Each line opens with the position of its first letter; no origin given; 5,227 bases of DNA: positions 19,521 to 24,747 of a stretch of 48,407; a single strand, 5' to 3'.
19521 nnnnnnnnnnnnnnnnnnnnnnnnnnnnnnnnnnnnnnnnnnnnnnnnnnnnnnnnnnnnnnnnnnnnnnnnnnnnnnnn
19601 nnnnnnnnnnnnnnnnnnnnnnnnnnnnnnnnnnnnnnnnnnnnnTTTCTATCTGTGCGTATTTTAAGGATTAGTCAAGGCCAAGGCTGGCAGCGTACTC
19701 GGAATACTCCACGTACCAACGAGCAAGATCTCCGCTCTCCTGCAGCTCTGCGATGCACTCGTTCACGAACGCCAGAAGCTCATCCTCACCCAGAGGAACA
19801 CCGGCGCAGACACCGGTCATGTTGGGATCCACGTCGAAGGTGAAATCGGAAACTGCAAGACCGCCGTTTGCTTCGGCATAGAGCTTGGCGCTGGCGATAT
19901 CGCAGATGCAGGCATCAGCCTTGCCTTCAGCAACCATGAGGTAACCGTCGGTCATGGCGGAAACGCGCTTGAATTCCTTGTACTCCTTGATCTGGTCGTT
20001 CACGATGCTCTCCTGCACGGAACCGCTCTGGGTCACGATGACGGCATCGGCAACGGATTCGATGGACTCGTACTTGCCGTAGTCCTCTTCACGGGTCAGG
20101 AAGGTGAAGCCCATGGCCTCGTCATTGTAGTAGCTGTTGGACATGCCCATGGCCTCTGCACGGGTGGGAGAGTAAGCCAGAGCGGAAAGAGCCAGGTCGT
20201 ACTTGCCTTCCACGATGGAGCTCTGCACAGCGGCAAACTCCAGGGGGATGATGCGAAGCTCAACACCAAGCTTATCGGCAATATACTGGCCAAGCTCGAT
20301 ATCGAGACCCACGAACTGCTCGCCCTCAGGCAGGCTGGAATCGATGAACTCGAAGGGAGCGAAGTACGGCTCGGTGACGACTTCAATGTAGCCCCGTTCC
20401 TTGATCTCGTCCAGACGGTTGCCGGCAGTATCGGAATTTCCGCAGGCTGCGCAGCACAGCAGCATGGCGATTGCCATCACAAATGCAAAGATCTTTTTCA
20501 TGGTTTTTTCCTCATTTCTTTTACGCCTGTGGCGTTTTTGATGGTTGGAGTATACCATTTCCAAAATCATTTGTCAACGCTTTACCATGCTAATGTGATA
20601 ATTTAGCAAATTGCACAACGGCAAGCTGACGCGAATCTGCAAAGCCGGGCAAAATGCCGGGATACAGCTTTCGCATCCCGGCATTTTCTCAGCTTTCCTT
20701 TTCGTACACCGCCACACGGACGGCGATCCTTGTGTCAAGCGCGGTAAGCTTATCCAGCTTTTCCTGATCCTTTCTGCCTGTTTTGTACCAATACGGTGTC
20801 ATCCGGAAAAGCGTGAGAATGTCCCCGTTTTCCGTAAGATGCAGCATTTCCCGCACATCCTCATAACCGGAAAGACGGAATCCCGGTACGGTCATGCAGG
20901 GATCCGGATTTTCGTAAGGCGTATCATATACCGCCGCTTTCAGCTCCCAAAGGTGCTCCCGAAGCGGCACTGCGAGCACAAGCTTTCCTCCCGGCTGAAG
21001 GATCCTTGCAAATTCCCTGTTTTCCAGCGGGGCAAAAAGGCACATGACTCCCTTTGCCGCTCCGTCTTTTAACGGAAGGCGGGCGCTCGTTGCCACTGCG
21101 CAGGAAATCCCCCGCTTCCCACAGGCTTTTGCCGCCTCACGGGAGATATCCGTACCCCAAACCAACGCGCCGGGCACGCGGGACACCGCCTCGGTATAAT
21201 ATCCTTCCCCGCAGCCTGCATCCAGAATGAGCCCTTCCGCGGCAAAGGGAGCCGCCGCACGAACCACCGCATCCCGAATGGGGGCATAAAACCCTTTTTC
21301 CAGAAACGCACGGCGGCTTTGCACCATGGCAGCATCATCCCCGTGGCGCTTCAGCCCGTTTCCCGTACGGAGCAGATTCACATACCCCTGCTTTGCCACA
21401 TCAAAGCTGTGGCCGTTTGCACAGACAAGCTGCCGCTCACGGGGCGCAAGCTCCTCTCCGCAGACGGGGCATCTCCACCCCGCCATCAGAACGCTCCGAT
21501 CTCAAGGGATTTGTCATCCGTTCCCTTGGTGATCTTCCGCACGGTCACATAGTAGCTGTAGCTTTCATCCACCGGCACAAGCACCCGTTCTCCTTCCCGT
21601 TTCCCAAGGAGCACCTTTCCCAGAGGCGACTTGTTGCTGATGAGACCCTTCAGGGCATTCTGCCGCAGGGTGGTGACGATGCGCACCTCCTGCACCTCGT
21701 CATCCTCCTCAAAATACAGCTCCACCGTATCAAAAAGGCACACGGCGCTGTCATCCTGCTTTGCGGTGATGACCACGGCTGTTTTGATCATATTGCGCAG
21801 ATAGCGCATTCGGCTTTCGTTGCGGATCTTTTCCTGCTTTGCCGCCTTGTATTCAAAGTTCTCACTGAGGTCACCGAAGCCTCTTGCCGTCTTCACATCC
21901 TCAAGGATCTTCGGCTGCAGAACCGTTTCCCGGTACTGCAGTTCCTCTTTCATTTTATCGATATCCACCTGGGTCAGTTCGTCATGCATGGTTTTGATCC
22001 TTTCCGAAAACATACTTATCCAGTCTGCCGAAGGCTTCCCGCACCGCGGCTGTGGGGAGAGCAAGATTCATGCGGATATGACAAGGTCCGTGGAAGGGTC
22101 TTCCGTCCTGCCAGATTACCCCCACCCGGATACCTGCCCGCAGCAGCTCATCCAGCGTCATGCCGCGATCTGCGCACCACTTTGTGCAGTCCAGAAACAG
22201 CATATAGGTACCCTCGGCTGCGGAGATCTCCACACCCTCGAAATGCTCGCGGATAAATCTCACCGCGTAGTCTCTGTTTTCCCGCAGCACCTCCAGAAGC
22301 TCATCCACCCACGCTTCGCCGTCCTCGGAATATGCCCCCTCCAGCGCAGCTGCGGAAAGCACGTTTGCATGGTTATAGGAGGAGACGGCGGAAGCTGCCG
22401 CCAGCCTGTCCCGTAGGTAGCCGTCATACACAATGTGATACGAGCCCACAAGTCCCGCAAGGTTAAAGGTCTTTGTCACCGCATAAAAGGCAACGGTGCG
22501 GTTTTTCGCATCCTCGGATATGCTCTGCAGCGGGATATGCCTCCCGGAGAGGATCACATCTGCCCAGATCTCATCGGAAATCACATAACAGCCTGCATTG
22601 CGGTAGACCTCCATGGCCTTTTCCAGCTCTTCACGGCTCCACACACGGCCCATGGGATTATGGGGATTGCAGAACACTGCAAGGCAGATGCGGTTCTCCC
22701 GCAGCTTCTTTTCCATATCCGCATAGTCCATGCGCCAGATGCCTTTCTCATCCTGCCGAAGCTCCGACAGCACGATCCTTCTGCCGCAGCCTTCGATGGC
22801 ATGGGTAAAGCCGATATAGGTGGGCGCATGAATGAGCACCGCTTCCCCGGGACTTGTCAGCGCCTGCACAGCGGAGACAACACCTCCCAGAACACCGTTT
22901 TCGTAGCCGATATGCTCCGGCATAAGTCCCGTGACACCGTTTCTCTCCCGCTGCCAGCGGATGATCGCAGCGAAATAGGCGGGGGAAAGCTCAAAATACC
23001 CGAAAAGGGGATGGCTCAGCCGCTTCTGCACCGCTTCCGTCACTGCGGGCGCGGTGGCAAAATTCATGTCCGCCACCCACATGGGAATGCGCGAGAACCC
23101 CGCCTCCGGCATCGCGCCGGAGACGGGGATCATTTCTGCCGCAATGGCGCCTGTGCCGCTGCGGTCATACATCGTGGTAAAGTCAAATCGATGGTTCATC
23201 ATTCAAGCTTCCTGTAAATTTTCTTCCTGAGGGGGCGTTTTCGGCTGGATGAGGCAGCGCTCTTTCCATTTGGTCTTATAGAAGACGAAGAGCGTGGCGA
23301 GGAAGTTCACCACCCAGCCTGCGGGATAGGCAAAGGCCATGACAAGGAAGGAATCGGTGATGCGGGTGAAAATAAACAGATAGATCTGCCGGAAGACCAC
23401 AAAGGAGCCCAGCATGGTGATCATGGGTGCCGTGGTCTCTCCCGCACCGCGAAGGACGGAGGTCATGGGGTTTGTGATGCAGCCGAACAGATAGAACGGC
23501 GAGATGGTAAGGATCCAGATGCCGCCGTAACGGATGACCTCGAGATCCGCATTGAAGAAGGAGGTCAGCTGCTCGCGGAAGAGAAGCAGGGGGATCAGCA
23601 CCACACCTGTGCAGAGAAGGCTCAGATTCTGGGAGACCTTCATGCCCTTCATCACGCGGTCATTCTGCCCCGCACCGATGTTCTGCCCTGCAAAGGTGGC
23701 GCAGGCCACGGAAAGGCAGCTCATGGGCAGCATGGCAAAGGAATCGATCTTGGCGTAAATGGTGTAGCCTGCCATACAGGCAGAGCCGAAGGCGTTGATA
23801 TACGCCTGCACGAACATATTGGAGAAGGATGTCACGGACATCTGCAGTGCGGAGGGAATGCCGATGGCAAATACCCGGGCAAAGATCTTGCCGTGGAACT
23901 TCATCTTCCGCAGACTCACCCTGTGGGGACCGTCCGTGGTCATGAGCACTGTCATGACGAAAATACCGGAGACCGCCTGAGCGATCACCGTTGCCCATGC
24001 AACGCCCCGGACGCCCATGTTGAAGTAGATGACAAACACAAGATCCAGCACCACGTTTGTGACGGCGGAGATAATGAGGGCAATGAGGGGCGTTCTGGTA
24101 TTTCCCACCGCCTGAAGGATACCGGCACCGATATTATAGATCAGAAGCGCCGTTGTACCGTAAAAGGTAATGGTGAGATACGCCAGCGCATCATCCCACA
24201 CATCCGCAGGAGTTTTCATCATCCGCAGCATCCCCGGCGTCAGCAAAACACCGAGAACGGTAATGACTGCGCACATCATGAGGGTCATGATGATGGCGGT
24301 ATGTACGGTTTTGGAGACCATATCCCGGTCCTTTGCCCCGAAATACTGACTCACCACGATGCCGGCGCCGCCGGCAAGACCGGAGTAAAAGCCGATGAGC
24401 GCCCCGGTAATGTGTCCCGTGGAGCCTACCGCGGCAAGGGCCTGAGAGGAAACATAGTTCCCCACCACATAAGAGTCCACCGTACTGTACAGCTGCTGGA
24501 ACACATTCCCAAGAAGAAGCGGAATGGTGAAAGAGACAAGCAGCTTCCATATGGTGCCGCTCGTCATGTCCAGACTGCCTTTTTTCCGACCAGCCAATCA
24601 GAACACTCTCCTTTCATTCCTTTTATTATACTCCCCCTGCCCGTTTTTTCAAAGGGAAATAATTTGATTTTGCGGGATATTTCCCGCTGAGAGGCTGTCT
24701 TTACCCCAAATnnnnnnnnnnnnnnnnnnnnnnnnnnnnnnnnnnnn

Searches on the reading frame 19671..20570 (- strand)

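Call 93: search_protein_families(library=pfam, proteins=[window:19671-20570:-], max_evalue=0.00001)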
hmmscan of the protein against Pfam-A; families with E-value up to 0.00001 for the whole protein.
window:19671-20570:- (299 aa): 1 family
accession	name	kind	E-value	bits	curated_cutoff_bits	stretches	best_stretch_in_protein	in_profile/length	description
PF00497.25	SBP_bac_3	-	2.3e-22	79.6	26.4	1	62-289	1-129/132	Bacterial extracellular solute-binding proteins, family 3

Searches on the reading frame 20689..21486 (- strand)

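Call 93: search_protein_families(library=pfam, proteins=[window:20689-21486:-], max_evalue=0.00001)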
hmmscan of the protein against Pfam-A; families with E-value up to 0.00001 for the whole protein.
window:20689-21486:- (265 aa): 4 families
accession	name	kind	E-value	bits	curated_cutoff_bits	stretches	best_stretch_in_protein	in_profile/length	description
PF21302.3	Zn_ribbon_RlmA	-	1.2e-14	54.5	27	1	5-39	2-36/44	RlmA, N-terminal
PF08241.18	Methyltransf_11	-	3.2e-09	37.7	21.2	1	88-171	1-95/95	Methyltransferase domain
PF13649.12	Methyltransf_25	-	6.1e-09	36.9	27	1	87-167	1-97/97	Methyltransferase domain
PF13489.12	Methyltransf_23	-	2e-06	28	27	0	69-120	8-58/164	Methyltransferase domain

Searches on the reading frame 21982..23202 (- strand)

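Call 93: search_protein_families(library=pfam, proteins=[window:21982-23202:-], max_evalue=0.00001)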
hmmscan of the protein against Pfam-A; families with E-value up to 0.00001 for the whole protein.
window:21982-23202:- (406 aa): 1 family
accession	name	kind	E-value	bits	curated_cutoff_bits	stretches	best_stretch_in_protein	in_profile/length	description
PF00155.27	Aminotran_1_2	-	1.9e-31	110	19.7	1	47-393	12-360/361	Aminotransferase class I and II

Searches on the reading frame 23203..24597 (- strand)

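Call 93: search_protein_families(library=pfam, proteins=[window:23203-24597:-], max_evalue=0.00001)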
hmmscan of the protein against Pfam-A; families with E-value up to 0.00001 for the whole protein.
window:23203-24597:- (464 aa): 1 family
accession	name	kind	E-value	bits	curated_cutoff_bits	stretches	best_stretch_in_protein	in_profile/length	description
PF01554.23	MatE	-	4.1e-54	183.1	24.9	2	26-186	1-160/161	MatE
